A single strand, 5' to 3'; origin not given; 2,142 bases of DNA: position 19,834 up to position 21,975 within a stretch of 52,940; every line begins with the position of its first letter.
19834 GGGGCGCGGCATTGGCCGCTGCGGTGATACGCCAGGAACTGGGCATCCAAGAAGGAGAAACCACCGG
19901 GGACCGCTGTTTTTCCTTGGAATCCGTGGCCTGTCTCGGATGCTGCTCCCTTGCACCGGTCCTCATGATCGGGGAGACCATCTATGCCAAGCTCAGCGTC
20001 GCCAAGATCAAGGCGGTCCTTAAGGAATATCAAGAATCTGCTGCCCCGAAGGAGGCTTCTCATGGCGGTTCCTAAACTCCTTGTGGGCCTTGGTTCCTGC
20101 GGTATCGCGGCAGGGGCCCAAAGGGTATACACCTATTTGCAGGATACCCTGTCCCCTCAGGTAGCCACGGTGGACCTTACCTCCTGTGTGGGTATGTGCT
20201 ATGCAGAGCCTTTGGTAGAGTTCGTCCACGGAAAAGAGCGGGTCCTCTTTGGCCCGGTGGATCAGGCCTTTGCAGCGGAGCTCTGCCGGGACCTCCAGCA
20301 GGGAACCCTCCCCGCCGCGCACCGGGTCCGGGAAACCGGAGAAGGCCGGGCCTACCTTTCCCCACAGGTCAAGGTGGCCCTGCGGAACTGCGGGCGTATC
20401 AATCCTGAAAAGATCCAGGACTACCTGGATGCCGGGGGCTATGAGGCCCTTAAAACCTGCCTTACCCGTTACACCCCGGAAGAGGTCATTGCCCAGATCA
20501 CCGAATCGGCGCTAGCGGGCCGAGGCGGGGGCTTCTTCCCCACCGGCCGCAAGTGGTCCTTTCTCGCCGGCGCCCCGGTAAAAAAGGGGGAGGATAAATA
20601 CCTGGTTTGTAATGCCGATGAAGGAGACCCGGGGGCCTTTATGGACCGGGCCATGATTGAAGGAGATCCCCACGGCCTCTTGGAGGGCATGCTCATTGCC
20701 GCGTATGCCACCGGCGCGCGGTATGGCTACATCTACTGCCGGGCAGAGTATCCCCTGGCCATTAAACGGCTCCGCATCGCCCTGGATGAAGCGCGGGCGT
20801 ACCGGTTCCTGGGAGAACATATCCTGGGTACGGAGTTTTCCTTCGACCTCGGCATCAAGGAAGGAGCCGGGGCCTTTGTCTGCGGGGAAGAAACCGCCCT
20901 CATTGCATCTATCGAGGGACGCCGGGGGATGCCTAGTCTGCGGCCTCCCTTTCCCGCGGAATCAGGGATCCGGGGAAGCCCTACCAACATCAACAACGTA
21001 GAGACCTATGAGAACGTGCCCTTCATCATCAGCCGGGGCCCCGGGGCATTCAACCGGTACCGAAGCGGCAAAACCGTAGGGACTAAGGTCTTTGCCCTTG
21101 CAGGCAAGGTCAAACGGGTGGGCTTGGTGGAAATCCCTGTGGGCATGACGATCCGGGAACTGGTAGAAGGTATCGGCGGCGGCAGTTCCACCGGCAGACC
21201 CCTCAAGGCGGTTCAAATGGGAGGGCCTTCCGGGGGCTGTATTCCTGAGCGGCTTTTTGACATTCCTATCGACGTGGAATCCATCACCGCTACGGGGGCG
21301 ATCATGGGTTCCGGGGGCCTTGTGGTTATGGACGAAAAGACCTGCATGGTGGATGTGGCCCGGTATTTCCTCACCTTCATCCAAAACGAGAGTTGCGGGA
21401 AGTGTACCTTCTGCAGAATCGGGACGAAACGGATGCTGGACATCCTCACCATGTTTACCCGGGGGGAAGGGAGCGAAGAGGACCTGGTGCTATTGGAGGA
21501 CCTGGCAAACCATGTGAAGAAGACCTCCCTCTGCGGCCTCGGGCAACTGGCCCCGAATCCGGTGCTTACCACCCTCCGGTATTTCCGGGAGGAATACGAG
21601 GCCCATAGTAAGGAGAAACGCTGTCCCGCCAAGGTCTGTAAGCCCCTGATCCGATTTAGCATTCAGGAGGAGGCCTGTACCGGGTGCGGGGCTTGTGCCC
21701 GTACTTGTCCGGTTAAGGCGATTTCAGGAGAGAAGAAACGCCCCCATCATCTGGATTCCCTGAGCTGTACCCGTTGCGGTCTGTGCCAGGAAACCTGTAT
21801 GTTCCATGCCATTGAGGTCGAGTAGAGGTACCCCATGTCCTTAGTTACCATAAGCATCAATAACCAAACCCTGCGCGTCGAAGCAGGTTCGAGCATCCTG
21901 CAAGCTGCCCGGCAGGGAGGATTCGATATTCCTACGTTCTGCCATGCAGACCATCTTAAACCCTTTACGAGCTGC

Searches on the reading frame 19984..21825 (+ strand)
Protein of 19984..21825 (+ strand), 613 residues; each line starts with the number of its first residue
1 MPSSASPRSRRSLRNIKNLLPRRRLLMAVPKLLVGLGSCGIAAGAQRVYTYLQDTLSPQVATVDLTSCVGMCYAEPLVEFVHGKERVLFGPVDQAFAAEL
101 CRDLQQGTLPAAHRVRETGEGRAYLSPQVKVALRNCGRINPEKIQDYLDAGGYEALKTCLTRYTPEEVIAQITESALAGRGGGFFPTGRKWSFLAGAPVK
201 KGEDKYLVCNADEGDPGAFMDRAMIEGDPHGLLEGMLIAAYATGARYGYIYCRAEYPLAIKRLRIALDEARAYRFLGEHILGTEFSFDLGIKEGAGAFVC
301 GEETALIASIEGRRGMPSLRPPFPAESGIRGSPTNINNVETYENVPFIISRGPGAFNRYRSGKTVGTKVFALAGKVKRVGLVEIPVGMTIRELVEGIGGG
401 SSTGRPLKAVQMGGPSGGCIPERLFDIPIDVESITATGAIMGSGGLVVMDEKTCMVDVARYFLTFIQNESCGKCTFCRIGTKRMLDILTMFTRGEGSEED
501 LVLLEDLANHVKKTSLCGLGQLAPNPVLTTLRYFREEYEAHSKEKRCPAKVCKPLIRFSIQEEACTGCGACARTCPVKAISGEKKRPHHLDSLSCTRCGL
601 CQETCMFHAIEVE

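Call 12: search_protein_families(library=pfam, proteins=[window:19984-21825:+])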
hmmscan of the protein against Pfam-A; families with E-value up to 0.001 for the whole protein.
window:19984-21825:+ (613 aa): 13 families
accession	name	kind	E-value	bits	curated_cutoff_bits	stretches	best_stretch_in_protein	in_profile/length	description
PF01512.22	Complex1_51K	-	2.1e-42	145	31.2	1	172-346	1-149/150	Nuo51 FMN-binding domain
PF10589.14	NADH_4Fe-4S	-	2.7e-33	114.1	23.5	1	457-541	1-85/85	NADH-ubiquinone oxidoreductase-F iron-sulfur binding region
PF14697.11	Fer4_21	-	3.4e-08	33.9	35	1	560-610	3-57/59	4Fe-4S dicluster domain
PF00037.32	Fer4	-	3.8e-08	33.2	21.1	1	560-581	3-24/24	4Fe-4S binding domain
PF12838.12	Fer4_7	-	2.4e-07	31.5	27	1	565-608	2-51/52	4Fe-4S dicluster domain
PF13237.11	Fer4_10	-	2.6e-07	30.9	25.5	1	559-605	3-52/53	4Fe-4S dicluster domain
PF12837.12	Fer4_6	-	3.5e-07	30.3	25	1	559-580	3-24/24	4Fe-4S binding domain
PF10531.15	SLBB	-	8.9e-06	25.9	27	1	370-418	2-53/55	SLBB domain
PF22461.2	SLBB_2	-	2.7e-05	24.6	27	1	370-415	3-49/79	SLBB domain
PF12797.12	Fer4_2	-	2.9e-05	24.2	24.5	1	560-577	5-22/22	4Fe-4S binding domain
PF13187.11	Fer4_9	-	0.00029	21.2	27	1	564-609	1-51/52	4Fe-4S dicluster domain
PF25160.1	LdpA_Fe-S-bd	-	0.00034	20.8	27.6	1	545-582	11-45/49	LdpA Fe-S cluster-binding domain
PF13183.11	Fer4_8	-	0.00094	20.1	27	0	563-578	52-67/68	4Fe-4S dicluster domain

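Call 35: find_homologous_proteins(query=window:19984-21825:+, max_evalue=1e-100)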
Query window:19984-21825:+ (613 aa): 8000 proteins with E <= 1e-100 among 8000 candidates; the best 120 are listed.
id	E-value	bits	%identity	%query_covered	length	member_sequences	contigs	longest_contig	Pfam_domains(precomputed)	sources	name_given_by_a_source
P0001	0.0e+0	1349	100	96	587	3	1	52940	PF14697.12,PF10531.16,PF10589.15,PF12837.13,PF00037.33,PF12838.13,PF01512.23,PF13237.12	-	-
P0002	0.0e+0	1218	90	96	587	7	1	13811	PF14697.12,PF10531.16,PF10589.15,PF12837.13,PF00037.33,PF12838.13,PF01512.23,PF13237.12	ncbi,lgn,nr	ncbi:MAG: 4Fe-4S binding protein [Treponema sp.]|nr:4Fe-4S binding protein [Treponema sp.]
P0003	0.0e+0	1127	87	92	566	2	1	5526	PF14697.12,PF10531.16,PF10589.15,PF12797.13,PF00037.33,PF12838.13,PF01512.23,PF13237.12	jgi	jgi:NADH-quinone oxidoreductase subunit F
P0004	4.1e-289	978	74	95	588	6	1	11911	PF14697.12,PF10531.16,PF10589.15,PF12797.13,PF00037.33,PF22461.3,PF12838.13,PF01512.23,PF13237.12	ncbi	-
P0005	2.4e-285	966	72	96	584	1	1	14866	PF14697.12,PF10589.15,PF12797.13,PF12837.13,PF00037.33,PF12838.13,PF01512.23,PF13237.12,PF13187.12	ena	-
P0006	1.2e-284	964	72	96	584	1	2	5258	PF14697.12,PF10589.15,PF12837.13,PF00037.33,PF12838.13,PF01512.23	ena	-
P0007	2.8e-284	962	73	96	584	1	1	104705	PF14697.12,PF10589.15,PF12837.13,PF00037.33,PF12838.13,PF01512.23,PF13237.12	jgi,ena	-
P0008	6.7e-284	961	72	96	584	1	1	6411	PF14697.12,PF10589.15,PF12837.13,PF00037.33,PF12838.13,PF01512.23,PF13237.12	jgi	jgi:NADH-quinone oxidoreductase subunit F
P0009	9.3e-284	961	72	96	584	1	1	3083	PF14697.12,PF10589.15,PF12837.13,PF00037.33,PF12838.13,PF01512.23,PF13237.12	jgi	jgi:NADH-quinone oxidoreductase subunit F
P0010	2.1e-282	956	72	96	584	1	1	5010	PF14697.12,PF10589.15,PF12837.13,PF00037.33,PF12838.13,PF01512.23,PF13237.12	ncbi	-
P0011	3.8e-282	955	70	96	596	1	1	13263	PF14697.12,PF10531.16,PF10589.15,PF12797.13,PF12837.13,PF00037.33,PF12838.13,PF01512.23,PF13237.12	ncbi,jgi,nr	ncbi:MAG: 4Fe-4S binding protein [Spirochaetaceae bacterium]|jgi:NADH-quinone oxidoreductase subunit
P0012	7.2e-282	955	72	95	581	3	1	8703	PF14697.12,PF10531.16,PF10589.15,PF12797.13,PF12837.13,PF00037.33,PF22461.3,PF12838.13,PF01512.23,PF13237.12,PF13187.12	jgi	jgi:NADH-quinone oxidoreductase subunit F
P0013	2.2e-281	953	72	96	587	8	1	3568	PF14697.12,PF10531.16,PF10589.15,PF12797.13,PF12837.13,PF00037.33,PF22461.3,PF12838.13,PF01512.23,PF13237.12,PF13187.12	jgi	jgi:NADH-quinone oxidoreductase subunit F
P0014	1.0e-279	947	70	96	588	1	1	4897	PF14697.12,PF12837.13,PF12838.13,PF10531.16,PF10589.15,PF12797.13,PF00037.33,PF22461.3,PF01512.23,PF25160.2,PF13237.12,PF13187.12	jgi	jgi:NADH-quinone oxidoreductase subunit F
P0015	7.5e-279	945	70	96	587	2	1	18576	PF14697.12,PF10531.16,PF10589.15,PF00037.33,PF22461.3,PF12838.13,PF01512.23,PF13237.12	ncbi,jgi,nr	ncbi:MAG: SLBB domain-containing protein [Treponema sp.]|jgi:NADH-quinone oxidoreductase subunit F|n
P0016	1.1e-278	944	70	96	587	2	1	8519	PF14697.12,PF10531.16,PF10589.15,PF12837.13,PF00037.33,PF22461.3,PF12838.13,PF01512.23,PF13237.12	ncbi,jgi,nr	ncbi:MAG: SLBB domain-containing protein [Treponema sp.]|jgi:NADH-quinone oxidoreductase subunit F|n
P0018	3.0e-277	939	70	96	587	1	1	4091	PF14697.12,PF10531.16,PF10589.15,PF12797.13,PF12837.13,PF00037.33,PF22461.3,PF12838.13,PF01512.23,PF13237.12,PF13187.12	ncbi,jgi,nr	ncbi:MAG: SLBB domain-containing protein [Spirochaetaceae bacterium]|jgi:NADH-quinone oxidoreductase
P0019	3.2e-277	939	71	95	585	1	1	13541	PF14697.12,PF10531.16,PF10589.15,PF00037.33,PF22461.3,PF01512.23,PF13237.12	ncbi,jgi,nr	ncbi:MAG: SLBB domain-containing protein [Treponema sp.]|jgi:NADH-quinone oxidoreductase subunit F|n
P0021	3.7e-277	939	69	96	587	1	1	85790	PF14697.12,PF10531.16,PF10589.15,PF12797.13,PF12837.13,PF00037.33,PF22461.3,PF12838.13,PF01512.23,PF13237.12,PF13187.12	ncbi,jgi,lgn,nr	ncbi:MAG: 4Fe-4S binding protein [Spirochaetaceae bacterium]|jgi:NADH-quinone oxidoreductase subunit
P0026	1.5e-275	934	70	96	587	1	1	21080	PF10531.16,PF10589.15,PF00037.33,PF22461.3,PF01512.23,PF13237.12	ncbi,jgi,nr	ncbi:MAG: SLBB domain-containing protein [Treponema sp.]|jgi:NADH-quinone oxidoreductase subunit F|n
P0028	3.3e-275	933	70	96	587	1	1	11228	PF14697.12,PF10531.16,PF10589.15,PF12837.13,PF00037.33,PF22461.3,PF12838.13,PF01512.23,PF13237.12,PF13187.12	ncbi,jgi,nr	ncbi:MAG: 4Fe-4S binding protein [Treponema sp.]|jgi:NADH-quinone oxidoreductase subunit F|nr:4Fe-4S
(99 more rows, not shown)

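Call 37: find_encoding_contigs(protein=P0002, flank=10000, max_places=6)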
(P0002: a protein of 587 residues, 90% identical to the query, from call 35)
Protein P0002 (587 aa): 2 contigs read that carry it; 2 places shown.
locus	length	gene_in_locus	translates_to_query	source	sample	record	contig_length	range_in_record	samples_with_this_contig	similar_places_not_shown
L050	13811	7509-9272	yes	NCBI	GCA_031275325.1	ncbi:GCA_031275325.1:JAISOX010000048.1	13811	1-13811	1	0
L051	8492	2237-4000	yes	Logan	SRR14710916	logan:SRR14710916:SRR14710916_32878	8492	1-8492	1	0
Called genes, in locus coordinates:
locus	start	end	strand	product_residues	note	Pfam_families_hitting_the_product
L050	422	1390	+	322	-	PF00890:FAD_binding_2 (faint), PF01134:GIDA (faint), PF01946:Thi4 (weak), PF03486:HI0933_like (faint), PF07992:Pyr_redox_2, PF01266:DAO (weak), PF13738:Pyr_redox_3, PF00070:Pyr_redox, +3 more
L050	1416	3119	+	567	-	PF00933:Glyco_hydro_3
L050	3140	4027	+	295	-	PF00583:Acetyltransf_1 (weak), PF13673:Acetyltransf_10 (weak), PF13508:Acetyltransf_7 (weak), PF08445:FR47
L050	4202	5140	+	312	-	PF00126:HTH_1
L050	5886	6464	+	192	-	-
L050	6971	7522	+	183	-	PF01257:2Fe-2S_thioredx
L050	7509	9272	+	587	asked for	PF12837:Fer4_6 (faint), PF01512:Complex1_51K, PF10531:SLBB (faint), PF10589:NADH_4Fe-4S, PF00037:Fer4 (weak), PF13237:Fer4_10 (weak), PF14697:Fer4_21, PF12838:Fer4_7 (weak)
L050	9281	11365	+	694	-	PF13510:Fer2_4, PF14691:Fer4_20, PF07992:Pyr_redox_2, PF01266:DAO (weak), PF13450:NAD_binding_8, PF13738:Pyr_redox_3 (weak), PF12838:Fer4_7 (weak), PF13187:Fer4_9 (weak), +2 more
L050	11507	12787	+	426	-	PF19276:HD_assoc_2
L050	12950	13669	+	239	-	PF10719:ComFB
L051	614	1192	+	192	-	-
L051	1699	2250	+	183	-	PF01257:2Fe-2S_thioredx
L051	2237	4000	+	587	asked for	PF12837:Fer4_6 (faint), PF01512:Complex1_51K, PF10531:SLBB (faint), PF10589:NADH_4Fe-4S, PF00037:Fer4 (weak), PF13237:Fer4_10 (weak), PF14697:Fer4_21, PF12838:Fer4_7 (weak)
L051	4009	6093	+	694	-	PF13510:Fer2_4, PF14691:Fer4_20, PF07992:Pyr_redox_2, PF01266:DAO (weak), PF13450:NAD_binding_8, PF13738:Pyr_redox_3 (weak), PF12838:Fer4_7 (weak), PF13187:Fer4_9 (weak), +2 more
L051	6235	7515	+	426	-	PF19276:HD_assoc_2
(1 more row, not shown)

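Call 38: find_encoding_contigs(protein=P0003, flank=10000, max_places=6)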
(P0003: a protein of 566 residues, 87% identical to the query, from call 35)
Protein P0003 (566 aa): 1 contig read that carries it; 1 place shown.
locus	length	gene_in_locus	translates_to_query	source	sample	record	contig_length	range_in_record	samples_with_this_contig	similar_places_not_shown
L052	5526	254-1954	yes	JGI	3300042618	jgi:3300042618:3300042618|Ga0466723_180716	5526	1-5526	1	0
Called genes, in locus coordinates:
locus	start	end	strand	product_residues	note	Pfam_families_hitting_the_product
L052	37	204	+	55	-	PF01257:2Fe-2S_thioredx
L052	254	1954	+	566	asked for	PF12797:Fer4_2 (faint), PF01512:Complex1_51K, PF10531:SLBB (weak), PF10589:NADH_4Fe-4S, PF00037:Fer4 (weak), PF13237:Fer4_10 (weak), PF14697:Fer4_21, PF12838:Fer4_7 (weak)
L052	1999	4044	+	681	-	PF13510:Fer2_4, PF14691:Fer4_20, PF01266:DAO (weak), PF01494:FAD_binding_3 (weak), PF07992:Pyr_redox_2, PF13450:NAD_binding_8, PF12838:Fer4_7 (weak), PF13187:Fer4_9 (weak), +5 more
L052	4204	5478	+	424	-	PF19276:HD_assoc_2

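Call 66: list_cluster_members(proteins=[P0002, P0004, P0015, P0016, P0019, P0026, P0028, P0011, P0018, P0021])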
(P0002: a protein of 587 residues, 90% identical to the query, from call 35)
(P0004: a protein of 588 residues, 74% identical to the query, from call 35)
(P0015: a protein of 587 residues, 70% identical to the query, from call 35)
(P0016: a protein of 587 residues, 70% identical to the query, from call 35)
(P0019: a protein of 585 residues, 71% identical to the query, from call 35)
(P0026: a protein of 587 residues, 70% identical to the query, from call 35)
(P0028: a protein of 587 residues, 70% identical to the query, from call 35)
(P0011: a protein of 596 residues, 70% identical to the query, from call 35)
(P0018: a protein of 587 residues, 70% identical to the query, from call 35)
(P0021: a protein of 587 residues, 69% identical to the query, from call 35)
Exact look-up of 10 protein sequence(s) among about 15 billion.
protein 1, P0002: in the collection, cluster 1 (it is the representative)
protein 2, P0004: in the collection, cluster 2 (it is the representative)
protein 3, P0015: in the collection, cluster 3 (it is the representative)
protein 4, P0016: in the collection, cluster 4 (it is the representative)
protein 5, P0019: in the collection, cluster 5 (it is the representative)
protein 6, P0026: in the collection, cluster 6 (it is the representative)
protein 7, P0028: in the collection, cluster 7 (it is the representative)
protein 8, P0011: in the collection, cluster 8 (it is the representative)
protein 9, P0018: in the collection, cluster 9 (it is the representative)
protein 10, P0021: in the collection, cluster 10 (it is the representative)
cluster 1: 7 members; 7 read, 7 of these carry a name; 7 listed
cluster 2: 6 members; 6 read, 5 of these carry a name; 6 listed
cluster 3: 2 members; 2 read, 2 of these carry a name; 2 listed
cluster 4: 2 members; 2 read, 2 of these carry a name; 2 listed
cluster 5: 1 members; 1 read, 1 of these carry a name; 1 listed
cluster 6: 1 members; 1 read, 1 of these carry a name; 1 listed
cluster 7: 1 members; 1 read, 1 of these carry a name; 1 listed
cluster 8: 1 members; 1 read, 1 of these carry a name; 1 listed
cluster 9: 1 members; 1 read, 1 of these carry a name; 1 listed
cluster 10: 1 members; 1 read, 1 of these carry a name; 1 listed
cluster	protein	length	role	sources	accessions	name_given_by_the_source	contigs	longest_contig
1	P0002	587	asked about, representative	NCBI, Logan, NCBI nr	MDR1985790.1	MAG: 4Fe-4S binding protein [Treponema sp.] | 4Fe-4S binding protein [Treponema sp.]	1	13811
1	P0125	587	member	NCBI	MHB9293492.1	4Fe-4S binding protein [Hollandina sp. SP2]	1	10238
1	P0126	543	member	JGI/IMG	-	NADH-quinone oxidoreductase subunit F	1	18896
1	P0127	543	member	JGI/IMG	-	NADH-quinone oxidoreductase subunit F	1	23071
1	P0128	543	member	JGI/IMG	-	NADH-quinone oxidoreductase subunit F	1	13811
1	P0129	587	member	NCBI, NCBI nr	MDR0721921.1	MAG: 4Fe-4S binding protein [Treponema sp.] | 4Fe-4S binding protein [Treponema sp.]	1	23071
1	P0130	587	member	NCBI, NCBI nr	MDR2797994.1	MAG: 4Fe-4S binding protein [Treponema sp.] | 4Fe-4S binding protein [Treponema sp.]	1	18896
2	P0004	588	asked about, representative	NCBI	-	-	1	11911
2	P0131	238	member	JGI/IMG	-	NADH-quinone oxidoreductase subunit F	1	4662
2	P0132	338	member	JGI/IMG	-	NADH-quinone oxidoreductase subunit F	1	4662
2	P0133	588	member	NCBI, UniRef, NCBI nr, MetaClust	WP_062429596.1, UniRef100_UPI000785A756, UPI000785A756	NADH-ubiquinone oxidoreductase-F iron-sulfur binding region domain-containing protein ... | NADH-ubiquinone oxidoreductase-F iron-sulfur binding region domain-containing protein n=2 ... | status=active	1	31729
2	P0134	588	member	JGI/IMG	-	NADH-quinone oxidoreductase subunit F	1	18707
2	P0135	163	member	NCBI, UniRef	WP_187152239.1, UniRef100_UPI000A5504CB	NADH-ubiquinone oxidoreductase-F iron-sulfur binding region domain-containing protein, ... | NADH-ubiquinone oxidoreductase-F iron-sulfur binding region domain-containing protein n=1 ...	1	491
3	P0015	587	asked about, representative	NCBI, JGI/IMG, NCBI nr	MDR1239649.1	MAG: SLBB domain-containing protein [Treponema sp.] | NADH-quinone oxidoreductase subunit F | SLBB domain-containing protein [Treponema sp.]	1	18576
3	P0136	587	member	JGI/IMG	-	NADH-quinone oxidoreductase subunit F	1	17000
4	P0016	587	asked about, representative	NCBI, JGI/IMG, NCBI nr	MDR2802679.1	MAG: SLBB domain-containing protein [Treponema sp.] | NADH-quinone oxidoreductase subunit F | SLBB domain-containing protein [Treponema sp.]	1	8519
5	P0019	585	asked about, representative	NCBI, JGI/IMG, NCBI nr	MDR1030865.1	MAG: SLBB domain-containing protein [Treponema sp.] | NADH-quinone oxidoreductase subunit F | SLBB domain-containing protein [Treponema sp.]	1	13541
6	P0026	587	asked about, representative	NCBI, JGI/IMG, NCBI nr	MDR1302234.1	MAG: SLBB domain-containing protein [Treponema sp.] | NADH-quinone oxidoreductase subunit F | SLBB domain-containing protein [Treponema sp.]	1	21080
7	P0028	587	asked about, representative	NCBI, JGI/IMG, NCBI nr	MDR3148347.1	MAG: 4Fe-4S binding protein [Treponema sp.] | NADH-quinone oxidoreductase subunit F | 4Fe-4S binding protein [Treponema sp.]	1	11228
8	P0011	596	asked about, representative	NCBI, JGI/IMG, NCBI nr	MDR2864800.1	MAG: 4Fe-4S binding protein [Spirochaetaceae bacterium] | NADH-quinone oxidoreductase subunit F | 4Fe-4S binding protein [Spirochaetaceae bacterium]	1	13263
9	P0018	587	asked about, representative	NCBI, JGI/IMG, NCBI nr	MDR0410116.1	MAG: SLBB domain-containing protein [Spirochaetaceae bacterium] | NADH-quinone oxidoreductase subunit F | SLBB domain-containing protein [Spirochaetaceae bacterium]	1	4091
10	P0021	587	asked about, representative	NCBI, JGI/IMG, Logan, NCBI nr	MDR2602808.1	MAG: 4Fe-4S binding protein [Spirochaetaceae bacterium] | NADH-quinone oxidoreductase subunit F | 4Fe-4S binding protein [Spirochaetaceae bacterium]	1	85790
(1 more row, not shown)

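Call 67: find_encoding_contigs(protein=P0129, flank=10000, max_places=6)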
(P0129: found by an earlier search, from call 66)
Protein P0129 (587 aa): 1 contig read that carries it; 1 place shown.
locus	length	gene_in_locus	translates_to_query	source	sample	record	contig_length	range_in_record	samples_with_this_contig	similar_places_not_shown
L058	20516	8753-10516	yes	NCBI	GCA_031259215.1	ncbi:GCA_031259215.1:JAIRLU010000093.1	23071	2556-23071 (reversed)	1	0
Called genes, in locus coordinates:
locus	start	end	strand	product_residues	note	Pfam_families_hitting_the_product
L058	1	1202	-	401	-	PF00672:HAMP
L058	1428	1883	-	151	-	-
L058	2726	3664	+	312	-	PF00126:HTH_1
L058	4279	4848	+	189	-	-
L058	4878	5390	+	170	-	PF01257:2Fe-2S_thioredx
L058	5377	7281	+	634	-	PF10531:SLBB (faint), PF01512:Complex1_51K, PF10589:NADH_4Fe-4S, PF00037:Fer4 (weak), PF12837:Fer4_6 (weak), PF12838:Fer4_7 (weak), PF13237:Fer4_10 (weak), PF14697:Fer4_21, +1 more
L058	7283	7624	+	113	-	PF00111:Fer2 (weak), PF13510:Fer2_4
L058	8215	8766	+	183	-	PF01257:2Fe-2S_thioredx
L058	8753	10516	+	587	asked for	PF01512:Complex1_51K, PF10589:NADH_4Fe-4S, PF12838:Fer4_7 (weak), PF00037:Fer4, PF12837:Fer4_6 (weak), PF13237:Fer4_10 (weak), PF14697:Fer4_21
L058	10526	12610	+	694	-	PF13510:Fer2_4, PF14691:Fer4_20, PF01494:FAD_binding_3 (faint), PF07992:Pyr_redox_2, PF01266:DAO (weak), PF13450:NAD_binding_8, PF12838:Fer4_7 (weak), PF13187:Fer4_9 (weak), +5 more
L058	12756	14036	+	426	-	PF01966:HD (weak), PF19276:HD_assoc_2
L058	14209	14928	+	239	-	PF10719:ComFB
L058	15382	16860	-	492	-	PF02934:GatB_N, PF02637:GatB_Yqey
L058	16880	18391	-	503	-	PF01425:Amidase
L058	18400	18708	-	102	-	-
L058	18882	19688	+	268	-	PF13036:LpoB (weak), PF03783:CsgG, PF11684:DUF3280 (weak)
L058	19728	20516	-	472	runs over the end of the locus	PF13513:HEAT_EZ (faint), PF02985:HEAT (faint), PF03130:HEAT_PBS (faint), PF13646:HEAT_2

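Call 68: find_encoding_contigs(protein=P0130, flank=10000, max_places=6)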
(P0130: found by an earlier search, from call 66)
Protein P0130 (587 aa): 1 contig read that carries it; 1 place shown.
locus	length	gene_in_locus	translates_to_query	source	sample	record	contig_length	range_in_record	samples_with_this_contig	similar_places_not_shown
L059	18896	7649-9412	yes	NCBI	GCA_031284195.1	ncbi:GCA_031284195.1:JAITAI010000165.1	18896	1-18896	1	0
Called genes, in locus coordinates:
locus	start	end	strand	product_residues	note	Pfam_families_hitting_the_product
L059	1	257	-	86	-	PF08713:DNA_alkylation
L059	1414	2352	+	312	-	PF00126:HTH_1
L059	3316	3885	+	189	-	-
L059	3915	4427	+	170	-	PF01257:2Fe-2S_thioredx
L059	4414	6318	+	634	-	PF01512:Complex1_51K, PF10531:SLBB (weak), PF10589:NADH_4Fe-4S, PF00037:Fer4 (weak), PF12837:Fer4_6 (weak), PF12838:Fer4_7 (weak), PF13237:Fer4_10, PF14697:Fer4_21, +1 more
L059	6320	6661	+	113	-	PF00111:Fer2 (weak), PF13510:Fer2_4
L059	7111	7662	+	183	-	PF01257:2Fe-2S_thioredx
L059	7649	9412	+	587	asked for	PF01512:Complex1_51K, PF10531:SLBB (weak), PF10589:NADH_4Fe-4S, PF00037:Fer4, PF12837:Fer4_6 (weak), PF13237:Fer4_10 (weak), PF14697:Fer4_21, PF12838:Fer4_7 (weak)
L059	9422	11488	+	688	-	PF13510:Fer2_4, PF14691:Fer4_20, PF01266:DAO (weak), PF07992:Pyr_redox_2, PF13450:NAD_binding_8, PF14697:Fer4_21 (weak), PF12838:Fer4_7 (weak), PF13187:Fer4_9 (weak), +7 more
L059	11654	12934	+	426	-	PF01966:HD (faint), PF19276:HD_assoc_2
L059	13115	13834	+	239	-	PF10719:ComFB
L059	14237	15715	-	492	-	PF02934:GatB_N, PF02637:GatB_Yqey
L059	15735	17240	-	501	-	PF01425:Amidase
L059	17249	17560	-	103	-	-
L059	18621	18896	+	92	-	?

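Call 69: find_encoding_contigs(protein=P0125, flank=10000, max_places=6)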
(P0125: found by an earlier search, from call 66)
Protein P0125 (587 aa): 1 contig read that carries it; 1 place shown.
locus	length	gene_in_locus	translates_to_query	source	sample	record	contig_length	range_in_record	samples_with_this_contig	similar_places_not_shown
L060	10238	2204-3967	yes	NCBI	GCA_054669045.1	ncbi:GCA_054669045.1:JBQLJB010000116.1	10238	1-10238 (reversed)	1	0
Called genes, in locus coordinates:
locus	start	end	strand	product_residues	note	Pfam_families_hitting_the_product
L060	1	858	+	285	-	PF10531:SLBB (weak), PF10589:NADH_4Fe-4S, PF00037:Fer4 (weak), PF12837:Fer4_6 (weak), PF13237:Fer4_10, PF14697:Fer4_21, PF12838:Fer4_7, PF13187:Fer4_9 (weak), +2 more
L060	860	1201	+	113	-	PF00111:Fer2 (weak), PF13510:Fer2_4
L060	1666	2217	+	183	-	PF01257:2Fe-2S_thioredx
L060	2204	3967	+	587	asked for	PF01512:Complex1_51K, PF10531:SLBB (faint), PF10589:NADH_4Fe-4S, PF00037:Fer4 (weak), PF13237:Fer4_10 (weak), PF14697:Fer4_21, PF12838:Fer4_7 (weak)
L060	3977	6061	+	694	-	PF13510:Fer2_4, PF14691:Fer4_20, PF01946:Thi4 (faint), PF07992:Pyr_redox_2, PF01266:DAO, PF13450:NAD_binding_8, PF12838:Fer4_7 (weak), PF13187:Fer4_9 (weak), +3 more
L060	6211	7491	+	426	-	PF19276:HD_assoc_2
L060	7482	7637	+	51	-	-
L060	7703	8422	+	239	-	PF10719:ComFB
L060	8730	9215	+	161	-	-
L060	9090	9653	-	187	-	-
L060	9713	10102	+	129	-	PF00903:Glyoxalase, PF12681:Glyoxalase_2 (faint)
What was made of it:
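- On Integron attC site: The flanked operon is ancestral and syntenic (calls 37, 67-69).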
